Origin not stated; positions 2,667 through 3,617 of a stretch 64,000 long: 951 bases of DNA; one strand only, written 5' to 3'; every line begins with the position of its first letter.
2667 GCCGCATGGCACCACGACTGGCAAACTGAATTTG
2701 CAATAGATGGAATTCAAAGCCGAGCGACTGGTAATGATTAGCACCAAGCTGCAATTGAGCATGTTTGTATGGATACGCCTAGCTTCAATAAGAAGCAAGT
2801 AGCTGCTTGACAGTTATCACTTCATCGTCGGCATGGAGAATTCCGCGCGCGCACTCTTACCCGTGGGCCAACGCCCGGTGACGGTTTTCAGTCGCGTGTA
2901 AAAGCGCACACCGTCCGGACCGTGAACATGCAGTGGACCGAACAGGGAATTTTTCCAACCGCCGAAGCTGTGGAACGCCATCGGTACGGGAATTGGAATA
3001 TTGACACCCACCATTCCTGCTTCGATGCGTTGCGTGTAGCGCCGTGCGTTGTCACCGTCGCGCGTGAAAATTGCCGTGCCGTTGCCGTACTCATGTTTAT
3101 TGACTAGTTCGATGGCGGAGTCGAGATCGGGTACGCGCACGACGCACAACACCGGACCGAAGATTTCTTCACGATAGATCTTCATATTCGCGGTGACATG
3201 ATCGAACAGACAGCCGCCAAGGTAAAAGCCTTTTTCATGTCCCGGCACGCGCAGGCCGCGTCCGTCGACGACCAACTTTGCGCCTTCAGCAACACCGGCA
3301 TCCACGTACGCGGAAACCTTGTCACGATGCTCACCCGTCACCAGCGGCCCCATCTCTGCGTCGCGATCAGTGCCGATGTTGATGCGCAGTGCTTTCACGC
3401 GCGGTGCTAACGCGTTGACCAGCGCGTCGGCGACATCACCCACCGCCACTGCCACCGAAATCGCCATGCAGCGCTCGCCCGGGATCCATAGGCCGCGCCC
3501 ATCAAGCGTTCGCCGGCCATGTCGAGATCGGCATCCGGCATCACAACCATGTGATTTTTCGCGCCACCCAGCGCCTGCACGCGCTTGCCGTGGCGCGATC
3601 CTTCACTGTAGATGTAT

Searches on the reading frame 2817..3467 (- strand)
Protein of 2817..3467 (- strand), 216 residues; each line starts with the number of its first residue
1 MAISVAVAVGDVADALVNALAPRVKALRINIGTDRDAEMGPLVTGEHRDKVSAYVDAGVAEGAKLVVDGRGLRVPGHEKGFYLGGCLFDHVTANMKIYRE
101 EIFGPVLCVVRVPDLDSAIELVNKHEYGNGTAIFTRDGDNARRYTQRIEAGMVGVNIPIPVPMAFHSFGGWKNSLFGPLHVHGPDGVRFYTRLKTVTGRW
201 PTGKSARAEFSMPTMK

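Call 40: find_encoding_contigs(protein=window:2817-3467:-, flank=10000, max_places=6)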
Protein window:2817-3467:- (216 aa): no gene with exactly this product is on record in the collection.
